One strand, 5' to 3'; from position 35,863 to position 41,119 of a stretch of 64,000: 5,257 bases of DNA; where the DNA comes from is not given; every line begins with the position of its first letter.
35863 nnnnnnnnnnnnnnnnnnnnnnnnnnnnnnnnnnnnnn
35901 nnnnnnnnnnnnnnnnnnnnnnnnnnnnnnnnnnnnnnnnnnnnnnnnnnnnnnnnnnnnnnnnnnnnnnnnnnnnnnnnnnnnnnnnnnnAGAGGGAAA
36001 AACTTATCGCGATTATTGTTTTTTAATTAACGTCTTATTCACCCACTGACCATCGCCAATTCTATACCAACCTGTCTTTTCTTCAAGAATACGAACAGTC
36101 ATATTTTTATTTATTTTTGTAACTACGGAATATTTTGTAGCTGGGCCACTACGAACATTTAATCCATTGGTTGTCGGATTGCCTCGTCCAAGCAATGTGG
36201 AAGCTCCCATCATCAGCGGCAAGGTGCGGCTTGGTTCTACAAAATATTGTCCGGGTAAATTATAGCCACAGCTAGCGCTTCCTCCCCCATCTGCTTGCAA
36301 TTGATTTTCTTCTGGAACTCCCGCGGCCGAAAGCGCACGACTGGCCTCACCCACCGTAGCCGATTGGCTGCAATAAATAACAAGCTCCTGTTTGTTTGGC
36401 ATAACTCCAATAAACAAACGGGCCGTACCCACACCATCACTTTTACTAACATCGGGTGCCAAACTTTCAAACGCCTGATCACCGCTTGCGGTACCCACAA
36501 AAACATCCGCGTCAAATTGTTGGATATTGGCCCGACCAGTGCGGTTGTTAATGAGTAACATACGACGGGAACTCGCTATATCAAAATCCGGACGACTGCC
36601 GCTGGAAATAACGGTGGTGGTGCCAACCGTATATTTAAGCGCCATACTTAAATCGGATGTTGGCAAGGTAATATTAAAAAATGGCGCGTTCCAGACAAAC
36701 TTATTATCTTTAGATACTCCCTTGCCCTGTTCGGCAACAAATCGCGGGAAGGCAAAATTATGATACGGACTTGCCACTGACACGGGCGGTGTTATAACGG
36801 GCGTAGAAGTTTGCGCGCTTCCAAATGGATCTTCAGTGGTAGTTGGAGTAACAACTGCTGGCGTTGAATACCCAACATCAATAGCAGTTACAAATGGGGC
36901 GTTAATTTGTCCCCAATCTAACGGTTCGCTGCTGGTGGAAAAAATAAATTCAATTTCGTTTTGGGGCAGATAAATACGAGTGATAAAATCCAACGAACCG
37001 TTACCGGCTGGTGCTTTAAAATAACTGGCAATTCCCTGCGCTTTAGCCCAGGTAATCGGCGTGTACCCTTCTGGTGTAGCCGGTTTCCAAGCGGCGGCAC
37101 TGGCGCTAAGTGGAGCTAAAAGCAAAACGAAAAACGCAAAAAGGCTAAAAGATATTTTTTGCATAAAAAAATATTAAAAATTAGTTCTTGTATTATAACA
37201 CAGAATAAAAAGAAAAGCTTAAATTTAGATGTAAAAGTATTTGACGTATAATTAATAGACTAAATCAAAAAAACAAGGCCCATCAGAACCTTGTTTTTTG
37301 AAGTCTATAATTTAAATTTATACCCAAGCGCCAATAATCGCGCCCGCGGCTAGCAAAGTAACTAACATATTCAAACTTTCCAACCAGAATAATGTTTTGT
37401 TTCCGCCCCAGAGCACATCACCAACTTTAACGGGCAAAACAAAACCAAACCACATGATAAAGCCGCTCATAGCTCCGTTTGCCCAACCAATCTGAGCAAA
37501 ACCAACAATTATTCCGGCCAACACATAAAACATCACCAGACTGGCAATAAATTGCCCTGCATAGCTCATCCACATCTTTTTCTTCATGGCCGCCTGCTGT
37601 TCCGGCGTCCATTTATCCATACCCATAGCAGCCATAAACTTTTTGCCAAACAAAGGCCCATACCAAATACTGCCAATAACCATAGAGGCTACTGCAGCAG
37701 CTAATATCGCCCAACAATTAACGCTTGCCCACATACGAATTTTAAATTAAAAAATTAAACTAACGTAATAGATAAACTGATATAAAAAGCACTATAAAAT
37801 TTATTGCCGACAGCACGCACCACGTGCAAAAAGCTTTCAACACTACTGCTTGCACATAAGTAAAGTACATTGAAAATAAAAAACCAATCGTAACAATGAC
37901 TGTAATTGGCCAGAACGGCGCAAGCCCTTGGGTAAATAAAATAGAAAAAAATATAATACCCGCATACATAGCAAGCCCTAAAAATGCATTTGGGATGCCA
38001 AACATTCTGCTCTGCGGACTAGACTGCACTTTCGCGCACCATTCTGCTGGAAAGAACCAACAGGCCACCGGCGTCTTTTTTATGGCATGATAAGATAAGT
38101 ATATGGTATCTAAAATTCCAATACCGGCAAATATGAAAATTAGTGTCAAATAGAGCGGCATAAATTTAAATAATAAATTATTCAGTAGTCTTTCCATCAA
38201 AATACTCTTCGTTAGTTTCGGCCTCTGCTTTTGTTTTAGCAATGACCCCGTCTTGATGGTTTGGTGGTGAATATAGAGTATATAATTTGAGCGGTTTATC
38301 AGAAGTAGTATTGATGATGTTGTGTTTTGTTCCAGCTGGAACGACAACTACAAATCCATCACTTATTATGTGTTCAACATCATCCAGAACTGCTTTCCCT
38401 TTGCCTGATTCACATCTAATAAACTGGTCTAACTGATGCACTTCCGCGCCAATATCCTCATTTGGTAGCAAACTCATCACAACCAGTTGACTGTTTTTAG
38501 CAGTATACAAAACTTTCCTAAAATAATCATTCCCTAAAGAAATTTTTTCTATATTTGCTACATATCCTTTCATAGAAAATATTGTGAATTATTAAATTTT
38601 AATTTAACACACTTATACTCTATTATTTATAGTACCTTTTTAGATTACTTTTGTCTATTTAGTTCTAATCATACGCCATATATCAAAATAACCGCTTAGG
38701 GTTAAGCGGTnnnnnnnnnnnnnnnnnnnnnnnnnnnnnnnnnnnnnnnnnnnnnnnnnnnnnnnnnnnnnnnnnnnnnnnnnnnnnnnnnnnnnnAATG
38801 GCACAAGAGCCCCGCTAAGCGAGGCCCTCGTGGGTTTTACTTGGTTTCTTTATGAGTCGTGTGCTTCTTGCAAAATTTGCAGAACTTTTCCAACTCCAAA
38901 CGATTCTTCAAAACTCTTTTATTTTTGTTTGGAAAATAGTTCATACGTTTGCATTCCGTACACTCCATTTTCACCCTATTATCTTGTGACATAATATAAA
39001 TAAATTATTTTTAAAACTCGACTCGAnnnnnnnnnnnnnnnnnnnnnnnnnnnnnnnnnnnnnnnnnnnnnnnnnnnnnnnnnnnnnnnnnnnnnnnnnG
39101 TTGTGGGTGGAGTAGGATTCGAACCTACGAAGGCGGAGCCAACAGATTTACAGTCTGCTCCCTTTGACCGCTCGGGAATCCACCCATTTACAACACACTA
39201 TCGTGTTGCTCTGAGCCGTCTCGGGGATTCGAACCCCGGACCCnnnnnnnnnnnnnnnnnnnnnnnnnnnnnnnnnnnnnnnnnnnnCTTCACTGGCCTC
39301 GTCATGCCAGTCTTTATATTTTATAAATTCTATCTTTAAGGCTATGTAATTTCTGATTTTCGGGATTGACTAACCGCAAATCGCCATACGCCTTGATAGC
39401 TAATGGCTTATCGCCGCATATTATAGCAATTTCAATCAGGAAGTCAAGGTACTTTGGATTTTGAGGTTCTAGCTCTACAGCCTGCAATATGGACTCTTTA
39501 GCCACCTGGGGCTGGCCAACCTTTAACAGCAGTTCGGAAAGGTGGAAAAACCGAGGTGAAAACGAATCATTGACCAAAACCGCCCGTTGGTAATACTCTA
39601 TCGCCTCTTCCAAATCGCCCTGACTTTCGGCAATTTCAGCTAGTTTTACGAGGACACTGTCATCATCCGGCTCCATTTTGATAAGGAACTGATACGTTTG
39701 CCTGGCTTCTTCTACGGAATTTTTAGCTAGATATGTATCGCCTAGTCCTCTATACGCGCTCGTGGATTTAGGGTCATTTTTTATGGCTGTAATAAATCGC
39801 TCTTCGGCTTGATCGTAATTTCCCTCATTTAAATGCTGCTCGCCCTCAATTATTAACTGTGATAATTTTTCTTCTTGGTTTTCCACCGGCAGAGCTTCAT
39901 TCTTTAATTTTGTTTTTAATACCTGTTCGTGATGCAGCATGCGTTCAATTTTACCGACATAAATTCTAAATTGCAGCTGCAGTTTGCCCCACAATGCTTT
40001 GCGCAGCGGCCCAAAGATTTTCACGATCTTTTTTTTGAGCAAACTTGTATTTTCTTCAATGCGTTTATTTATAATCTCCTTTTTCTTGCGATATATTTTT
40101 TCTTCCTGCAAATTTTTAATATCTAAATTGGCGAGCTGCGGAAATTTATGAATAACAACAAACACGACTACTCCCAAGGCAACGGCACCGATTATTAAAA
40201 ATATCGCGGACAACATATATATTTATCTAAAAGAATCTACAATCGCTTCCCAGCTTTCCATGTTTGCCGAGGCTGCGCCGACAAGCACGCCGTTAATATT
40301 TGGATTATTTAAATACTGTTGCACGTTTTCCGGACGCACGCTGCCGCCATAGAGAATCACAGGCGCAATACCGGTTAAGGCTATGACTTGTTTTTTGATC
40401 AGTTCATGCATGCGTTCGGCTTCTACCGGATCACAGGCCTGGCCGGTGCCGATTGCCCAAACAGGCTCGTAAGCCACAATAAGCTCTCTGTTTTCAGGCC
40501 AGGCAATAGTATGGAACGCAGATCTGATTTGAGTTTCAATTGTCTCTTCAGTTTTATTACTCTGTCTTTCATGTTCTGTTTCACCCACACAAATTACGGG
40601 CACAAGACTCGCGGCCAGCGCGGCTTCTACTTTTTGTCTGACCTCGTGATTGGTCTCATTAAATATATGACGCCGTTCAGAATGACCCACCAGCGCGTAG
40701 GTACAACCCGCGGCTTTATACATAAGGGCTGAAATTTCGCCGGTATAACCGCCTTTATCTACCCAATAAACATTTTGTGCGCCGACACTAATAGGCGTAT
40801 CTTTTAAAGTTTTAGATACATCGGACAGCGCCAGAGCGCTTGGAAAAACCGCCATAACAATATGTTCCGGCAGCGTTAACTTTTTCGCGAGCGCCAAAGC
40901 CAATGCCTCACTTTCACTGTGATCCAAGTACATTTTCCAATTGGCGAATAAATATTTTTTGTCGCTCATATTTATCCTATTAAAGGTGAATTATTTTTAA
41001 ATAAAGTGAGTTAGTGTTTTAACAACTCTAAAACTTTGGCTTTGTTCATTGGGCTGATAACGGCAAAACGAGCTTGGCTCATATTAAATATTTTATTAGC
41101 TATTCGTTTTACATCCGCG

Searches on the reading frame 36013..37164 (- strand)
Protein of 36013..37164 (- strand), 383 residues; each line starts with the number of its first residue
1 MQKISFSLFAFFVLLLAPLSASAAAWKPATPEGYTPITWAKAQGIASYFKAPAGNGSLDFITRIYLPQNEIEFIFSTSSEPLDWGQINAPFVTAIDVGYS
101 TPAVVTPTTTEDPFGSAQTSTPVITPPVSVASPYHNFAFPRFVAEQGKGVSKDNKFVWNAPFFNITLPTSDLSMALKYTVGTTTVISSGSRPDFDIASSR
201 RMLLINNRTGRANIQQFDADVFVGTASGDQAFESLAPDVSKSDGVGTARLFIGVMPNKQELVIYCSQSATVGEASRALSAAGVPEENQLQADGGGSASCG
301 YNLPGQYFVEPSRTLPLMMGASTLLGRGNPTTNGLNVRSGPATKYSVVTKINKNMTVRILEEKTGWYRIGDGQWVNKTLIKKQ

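Call 3: search_protein_families(library=pfam, proteins=[window:36013-37164:-], max_evalue=0.1)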
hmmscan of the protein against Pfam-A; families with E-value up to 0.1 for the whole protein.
window:36013-37164:- (383 aa): 2 families
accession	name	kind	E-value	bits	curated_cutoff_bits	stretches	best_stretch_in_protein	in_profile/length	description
PF08239.17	SH3_3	-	4.8e-12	46.3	27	1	334-377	2-50/54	Bacterial SH3 domain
PF06347.19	SH3_4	-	4.8e-07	29.9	24.1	1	333-380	3-54/56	Bacterial SH3 domain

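Call 4: search_protein_families(library=ncbifam, proteins=[window:36013-37164:-], max_evalue=0.1)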
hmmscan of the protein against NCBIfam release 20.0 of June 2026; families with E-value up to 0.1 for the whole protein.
window:36013-37164:- (383 aa): 3 families
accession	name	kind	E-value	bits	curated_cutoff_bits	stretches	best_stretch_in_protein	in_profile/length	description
NF040678.1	EntFM_CwpFM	equivalog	0.00013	21.1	720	1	326-370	130-176/430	enterotoxin EntFM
TIGR04211.1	SH3_and_anchor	equivalog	0.02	14.5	65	1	336-381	9-59/198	TIGR04211 family SH3 domain-containing protein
NF040677.1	wall_bind_EntC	exception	0.067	12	770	0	331-369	29-67/422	cell wall-binding protein EntC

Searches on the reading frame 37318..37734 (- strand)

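Call 3: search_protein_families(library=pfam, proteins=[window:37318-37734:-], max_evalue=0.1)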
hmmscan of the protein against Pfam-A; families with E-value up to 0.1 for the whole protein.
window:37318-37734:- (138 aa): 1 family
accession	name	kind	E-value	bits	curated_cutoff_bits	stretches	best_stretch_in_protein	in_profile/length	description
PF08570.15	DUF1761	-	1.6e-20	74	31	1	8-135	1-123/123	Protein of unknown function (DUF1761)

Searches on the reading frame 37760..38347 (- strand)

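Call 3: search_protein_families(library=pfam, proteins=[window:37760-38347:-], max_evalue=0.1)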
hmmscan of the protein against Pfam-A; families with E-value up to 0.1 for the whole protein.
window:37760-38347:- (195 aa): 1 family
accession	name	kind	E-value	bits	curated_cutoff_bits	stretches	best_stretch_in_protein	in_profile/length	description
PF07884.19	VKOR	-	4.2e-24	85.6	27.5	1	69-190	2-132/134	Vitamin K epoxide reductase family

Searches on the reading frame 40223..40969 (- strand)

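Call 57: search_protein_families(library=pfam, proteins=[window:40223-40969:-], max_evalue=0.00001)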
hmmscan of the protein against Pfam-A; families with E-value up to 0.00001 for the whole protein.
window:40223-40969:- (248 aa): 1 family
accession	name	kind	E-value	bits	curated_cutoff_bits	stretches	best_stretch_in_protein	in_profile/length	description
PF00121.24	TIM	-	1.6e-78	264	20.1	1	6-245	2-243/245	Triosephosphate isomerase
